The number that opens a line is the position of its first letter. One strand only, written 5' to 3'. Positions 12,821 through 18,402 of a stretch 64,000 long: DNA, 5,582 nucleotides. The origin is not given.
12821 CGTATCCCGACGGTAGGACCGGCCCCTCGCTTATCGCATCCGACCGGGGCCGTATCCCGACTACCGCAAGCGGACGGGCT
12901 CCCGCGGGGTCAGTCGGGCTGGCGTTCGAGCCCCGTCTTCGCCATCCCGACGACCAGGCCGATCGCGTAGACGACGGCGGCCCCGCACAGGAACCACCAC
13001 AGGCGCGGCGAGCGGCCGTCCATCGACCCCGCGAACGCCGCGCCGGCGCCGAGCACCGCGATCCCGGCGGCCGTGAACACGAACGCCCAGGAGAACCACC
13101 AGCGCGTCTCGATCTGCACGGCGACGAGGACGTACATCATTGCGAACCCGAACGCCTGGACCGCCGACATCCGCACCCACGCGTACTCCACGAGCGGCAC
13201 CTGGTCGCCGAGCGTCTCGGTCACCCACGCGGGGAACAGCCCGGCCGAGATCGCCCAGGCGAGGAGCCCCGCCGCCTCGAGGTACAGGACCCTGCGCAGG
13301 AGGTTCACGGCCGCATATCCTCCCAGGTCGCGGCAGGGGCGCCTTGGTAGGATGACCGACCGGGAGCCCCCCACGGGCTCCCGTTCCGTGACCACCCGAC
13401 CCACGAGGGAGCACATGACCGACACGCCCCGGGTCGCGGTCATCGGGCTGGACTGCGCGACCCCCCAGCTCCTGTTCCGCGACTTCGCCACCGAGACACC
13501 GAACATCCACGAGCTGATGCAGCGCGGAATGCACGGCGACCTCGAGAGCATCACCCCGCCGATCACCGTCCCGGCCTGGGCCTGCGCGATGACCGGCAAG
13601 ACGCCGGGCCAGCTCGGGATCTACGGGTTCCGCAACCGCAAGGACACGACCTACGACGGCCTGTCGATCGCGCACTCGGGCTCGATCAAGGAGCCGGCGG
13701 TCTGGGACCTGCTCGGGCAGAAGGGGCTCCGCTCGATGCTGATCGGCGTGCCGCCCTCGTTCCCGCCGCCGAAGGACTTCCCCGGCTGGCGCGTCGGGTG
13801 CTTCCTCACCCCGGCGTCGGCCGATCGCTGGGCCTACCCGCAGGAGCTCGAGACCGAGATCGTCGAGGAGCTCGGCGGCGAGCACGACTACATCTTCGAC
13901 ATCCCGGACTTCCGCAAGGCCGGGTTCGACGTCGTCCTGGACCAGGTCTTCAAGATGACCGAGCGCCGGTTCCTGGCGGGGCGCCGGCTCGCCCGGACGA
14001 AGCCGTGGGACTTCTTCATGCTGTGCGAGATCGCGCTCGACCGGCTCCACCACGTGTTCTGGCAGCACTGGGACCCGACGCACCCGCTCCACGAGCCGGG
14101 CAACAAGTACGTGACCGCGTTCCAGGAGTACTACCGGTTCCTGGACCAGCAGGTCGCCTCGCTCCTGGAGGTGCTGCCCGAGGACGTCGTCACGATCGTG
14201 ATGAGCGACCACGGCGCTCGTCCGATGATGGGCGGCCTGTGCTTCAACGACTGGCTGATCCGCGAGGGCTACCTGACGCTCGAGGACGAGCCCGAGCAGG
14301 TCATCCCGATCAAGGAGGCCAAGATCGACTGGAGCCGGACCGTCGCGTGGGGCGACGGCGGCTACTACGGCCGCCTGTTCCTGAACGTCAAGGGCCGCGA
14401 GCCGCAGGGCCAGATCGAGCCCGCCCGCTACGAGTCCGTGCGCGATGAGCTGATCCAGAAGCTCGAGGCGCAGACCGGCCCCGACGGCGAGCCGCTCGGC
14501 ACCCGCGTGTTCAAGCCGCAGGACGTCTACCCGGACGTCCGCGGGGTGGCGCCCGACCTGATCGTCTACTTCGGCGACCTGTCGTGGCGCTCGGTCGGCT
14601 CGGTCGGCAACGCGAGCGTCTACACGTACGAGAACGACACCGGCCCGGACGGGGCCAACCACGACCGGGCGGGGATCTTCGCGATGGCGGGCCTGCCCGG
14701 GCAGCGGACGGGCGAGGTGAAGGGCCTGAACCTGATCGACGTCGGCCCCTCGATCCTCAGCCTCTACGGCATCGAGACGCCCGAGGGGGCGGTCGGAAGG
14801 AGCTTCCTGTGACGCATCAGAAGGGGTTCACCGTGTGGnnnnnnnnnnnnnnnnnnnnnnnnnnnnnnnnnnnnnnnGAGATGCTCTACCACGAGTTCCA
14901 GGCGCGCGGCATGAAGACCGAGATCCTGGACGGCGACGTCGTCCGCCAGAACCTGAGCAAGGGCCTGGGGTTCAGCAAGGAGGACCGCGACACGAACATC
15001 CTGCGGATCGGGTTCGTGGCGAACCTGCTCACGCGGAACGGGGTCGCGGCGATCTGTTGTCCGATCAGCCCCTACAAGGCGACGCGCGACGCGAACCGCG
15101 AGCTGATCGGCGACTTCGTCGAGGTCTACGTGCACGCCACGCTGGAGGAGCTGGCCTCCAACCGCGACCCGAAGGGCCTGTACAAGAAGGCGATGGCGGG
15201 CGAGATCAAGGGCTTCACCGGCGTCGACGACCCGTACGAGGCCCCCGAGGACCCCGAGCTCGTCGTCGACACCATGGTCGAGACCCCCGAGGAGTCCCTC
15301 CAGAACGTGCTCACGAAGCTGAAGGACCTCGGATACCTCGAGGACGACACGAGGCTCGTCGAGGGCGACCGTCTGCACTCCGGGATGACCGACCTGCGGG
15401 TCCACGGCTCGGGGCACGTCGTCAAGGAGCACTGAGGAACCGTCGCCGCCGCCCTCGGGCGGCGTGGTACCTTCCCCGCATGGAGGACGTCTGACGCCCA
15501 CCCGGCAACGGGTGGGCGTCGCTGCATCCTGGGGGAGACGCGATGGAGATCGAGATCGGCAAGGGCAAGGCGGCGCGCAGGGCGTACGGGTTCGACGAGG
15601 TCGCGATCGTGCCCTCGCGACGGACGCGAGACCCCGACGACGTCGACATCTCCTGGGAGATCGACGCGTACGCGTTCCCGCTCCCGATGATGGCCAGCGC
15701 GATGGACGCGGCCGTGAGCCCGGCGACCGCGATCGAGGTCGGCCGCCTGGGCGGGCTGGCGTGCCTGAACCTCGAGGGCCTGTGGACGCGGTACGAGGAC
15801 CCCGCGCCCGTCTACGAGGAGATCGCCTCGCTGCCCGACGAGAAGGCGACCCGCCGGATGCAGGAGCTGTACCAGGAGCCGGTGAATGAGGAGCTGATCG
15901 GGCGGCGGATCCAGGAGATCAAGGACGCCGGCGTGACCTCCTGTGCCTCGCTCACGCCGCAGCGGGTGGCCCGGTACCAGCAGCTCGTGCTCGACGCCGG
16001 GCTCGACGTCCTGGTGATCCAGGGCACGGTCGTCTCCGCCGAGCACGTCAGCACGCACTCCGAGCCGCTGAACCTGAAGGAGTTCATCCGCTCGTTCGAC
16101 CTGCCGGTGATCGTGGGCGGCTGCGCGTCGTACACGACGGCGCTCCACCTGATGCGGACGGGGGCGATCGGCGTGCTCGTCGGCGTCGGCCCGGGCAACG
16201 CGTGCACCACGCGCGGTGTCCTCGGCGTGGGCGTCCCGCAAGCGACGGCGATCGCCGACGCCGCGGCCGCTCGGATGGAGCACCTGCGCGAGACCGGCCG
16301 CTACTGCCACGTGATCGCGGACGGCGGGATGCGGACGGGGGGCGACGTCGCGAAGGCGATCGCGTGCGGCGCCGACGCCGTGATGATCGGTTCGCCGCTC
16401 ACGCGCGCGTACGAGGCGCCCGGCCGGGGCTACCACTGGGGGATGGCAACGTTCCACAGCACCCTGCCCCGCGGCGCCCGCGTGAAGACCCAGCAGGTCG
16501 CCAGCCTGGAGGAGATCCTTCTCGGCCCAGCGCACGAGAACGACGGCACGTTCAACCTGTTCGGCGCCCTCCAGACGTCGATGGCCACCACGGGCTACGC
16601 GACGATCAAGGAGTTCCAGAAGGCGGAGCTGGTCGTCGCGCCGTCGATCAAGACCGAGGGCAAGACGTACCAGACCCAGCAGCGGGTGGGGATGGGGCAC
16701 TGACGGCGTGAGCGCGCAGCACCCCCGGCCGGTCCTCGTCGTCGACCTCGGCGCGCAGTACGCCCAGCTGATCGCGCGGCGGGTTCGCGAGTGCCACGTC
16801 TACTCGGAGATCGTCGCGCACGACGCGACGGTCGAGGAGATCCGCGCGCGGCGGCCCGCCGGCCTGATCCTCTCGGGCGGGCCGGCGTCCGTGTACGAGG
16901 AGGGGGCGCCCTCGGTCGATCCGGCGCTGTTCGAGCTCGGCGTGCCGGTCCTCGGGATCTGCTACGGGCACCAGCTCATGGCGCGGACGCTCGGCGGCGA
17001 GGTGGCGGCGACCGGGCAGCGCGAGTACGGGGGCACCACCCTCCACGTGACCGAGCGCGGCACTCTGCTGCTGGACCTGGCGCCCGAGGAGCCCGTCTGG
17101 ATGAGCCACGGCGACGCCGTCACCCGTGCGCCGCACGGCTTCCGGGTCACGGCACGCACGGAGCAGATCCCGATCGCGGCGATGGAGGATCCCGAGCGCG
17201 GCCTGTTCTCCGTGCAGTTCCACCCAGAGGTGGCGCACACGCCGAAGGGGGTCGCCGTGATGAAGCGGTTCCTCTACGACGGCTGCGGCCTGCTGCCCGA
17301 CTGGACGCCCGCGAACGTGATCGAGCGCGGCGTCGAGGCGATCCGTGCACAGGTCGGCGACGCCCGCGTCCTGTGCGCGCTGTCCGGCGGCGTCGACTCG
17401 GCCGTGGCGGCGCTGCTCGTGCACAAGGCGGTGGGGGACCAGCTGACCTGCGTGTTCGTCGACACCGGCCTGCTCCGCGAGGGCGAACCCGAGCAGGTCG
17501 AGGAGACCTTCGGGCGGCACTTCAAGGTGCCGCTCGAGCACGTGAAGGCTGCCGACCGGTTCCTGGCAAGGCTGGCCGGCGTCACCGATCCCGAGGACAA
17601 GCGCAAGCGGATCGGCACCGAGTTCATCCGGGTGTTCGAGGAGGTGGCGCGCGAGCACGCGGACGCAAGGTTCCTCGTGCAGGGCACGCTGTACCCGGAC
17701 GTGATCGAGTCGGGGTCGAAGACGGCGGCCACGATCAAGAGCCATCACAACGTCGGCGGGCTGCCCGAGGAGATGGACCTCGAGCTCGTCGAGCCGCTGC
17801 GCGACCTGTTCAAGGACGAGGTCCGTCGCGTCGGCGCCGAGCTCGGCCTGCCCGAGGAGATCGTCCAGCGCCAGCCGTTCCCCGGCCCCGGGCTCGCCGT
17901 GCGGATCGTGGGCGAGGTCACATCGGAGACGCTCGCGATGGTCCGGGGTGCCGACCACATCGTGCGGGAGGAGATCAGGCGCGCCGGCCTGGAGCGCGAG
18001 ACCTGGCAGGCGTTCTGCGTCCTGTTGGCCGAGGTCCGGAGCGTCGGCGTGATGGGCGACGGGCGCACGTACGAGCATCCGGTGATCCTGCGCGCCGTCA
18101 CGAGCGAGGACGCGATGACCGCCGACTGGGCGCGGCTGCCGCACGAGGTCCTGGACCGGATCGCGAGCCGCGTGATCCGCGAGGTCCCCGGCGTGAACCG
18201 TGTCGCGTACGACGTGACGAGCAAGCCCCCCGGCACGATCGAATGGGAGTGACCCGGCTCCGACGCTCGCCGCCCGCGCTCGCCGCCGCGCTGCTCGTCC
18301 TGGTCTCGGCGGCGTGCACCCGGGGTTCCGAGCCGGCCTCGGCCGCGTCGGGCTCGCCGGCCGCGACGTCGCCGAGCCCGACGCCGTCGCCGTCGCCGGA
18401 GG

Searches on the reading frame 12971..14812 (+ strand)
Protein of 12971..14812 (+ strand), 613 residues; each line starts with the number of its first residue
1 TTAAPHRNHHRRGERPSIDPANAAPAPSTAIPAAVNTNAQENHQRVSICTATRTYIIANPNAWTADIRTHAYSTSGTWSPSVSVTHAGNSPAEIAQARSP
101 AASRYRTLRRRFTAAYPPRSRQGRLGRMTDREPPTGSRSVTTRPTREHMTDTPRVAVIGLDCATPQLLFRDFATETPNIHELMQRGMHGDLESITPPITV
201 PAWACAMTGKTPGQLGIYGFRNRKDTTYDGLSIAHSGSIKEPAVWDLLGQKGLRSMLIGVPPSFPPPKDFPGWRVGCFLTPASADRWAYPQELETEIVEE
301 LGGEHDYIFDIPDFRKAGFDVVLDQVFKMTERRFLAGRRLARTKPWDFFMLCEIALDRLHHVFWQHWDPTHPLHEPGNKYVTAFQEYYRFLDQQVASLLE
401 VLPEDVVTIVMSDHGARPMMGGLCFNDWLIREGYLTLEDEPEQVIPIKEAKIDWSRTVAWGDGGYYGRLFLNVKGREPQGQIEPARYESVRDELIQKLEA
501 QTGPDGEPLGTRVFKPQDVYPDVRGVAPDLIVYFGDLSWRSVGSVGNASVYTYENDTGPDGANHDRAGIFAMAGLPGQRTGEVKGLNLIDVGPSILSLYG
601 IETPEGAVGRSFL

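Call 67: search_protein_families(library=pfam, proteins=[window:12971-14812:+], max_evalue=0.00001)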
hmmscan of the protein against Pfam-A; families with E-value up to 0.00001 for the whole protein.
window:12971-14812:+ (613 aa): 1 family
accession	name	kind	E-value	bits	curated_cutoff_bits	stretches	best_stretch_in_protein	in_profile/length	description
PF01663.27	Phosphodiest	-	2.3e-44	152.9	23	1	155-560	1-342/342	Type I phosphodiesterase / nucleotide pyrophosphatase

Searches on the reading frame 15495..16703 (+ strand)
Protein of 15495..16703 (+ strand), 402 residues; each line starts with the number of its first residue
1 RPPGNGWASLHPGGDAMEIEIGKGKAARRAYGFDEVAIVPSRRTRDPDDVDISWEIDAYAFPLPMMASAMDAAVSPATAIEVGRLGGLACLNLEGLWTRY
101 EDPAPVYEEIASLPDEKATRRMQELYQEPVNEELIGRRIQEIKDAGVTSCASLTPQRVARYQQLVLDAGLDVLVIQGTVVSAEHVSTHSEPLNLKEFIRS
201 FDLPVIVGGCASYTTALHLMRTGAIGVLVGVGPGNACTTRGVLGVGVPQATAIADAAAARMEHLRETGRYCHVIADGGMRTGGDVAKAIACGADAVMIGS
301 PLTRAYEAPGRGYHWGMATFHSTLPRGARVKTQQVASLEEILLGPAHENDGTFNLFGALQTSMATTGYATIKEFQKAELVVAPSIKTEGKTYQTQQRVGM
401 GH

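Call 67: search_protein_families(library=pfam, proteins=[window:15495-16703:+], max_evalue=0.00001)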
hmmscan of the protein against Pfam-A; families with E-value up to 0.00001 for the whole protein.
window:15495-16703:+ (402 aa): 3 families
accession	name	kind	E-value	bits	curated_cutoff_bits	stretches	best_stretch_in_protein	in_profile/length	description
PF00478.31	IMPDH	-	5.3e-44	151.1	25.6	1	31-377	2-328/345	IMP dehydrogenase / GMP reductase domain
PF01070.24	FMN_dh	-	5.3e-12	45.9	24.9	1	183-310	199-313/350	FMN-dependent dehydrogenase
PF01645.23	Glu_synthase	-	1.8e-07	31.1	20.4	1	244-300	251-305/369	Conserved region in glutamate synthase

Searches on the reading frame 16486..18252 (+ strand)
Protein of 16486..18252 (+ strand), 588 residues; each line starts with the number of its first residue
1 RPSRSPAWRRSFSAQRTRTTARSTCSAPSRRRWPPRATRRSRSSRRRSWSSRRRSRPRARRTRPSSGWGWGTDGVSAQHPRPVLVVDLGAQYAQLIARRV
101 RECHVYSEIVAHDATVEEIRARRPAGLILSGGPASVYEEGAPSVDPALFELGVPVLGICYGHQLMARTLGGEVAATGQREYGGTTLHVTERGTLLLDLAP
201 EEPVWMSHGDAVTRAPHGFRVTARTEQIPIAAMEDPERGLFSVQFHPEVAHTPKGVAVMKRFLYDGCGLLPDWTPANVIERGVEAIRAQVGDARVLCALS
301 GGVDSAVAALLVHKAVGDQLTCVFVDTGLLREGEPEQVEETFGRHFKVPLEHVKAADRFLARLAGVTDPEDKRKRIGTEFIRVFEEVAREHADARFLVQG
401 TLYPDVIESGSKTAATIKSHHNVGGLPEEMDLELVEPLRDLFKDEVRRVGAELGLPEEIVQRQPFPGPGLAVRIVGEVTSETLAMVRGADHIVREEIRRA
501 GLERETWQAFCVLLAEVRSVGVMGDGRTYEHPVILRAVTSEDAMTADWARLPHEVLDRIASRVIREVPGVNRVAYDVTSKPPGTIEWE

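Call 67: search_protein_families(library=pfam, proteins=[window:16486-18252:+], max_evalue=0.00001)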
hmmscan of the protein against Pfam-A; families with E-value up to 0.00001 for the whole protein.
window:16486-18252:+ (588 aa): 4 families
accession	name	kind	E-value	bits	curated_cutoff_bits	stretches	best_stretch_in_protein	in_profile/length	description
PF00117.34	GATase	-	2.6e-46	158.1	22.8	1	84-264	1-188/190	Glutamine amidotransferase class-I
PF00958.27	GMP_synt_C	-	3.1e-42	143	27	1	495-587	1-92/92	GMP synthase C terminal domain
PF07722.19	Peptidase_C26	-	3e-10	40.7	20.5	1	149-248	102-219/219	Peptidase C26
PF02540.23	NAD_synthase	-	9e-08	32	21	0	288-319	14-45/242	NAD synthase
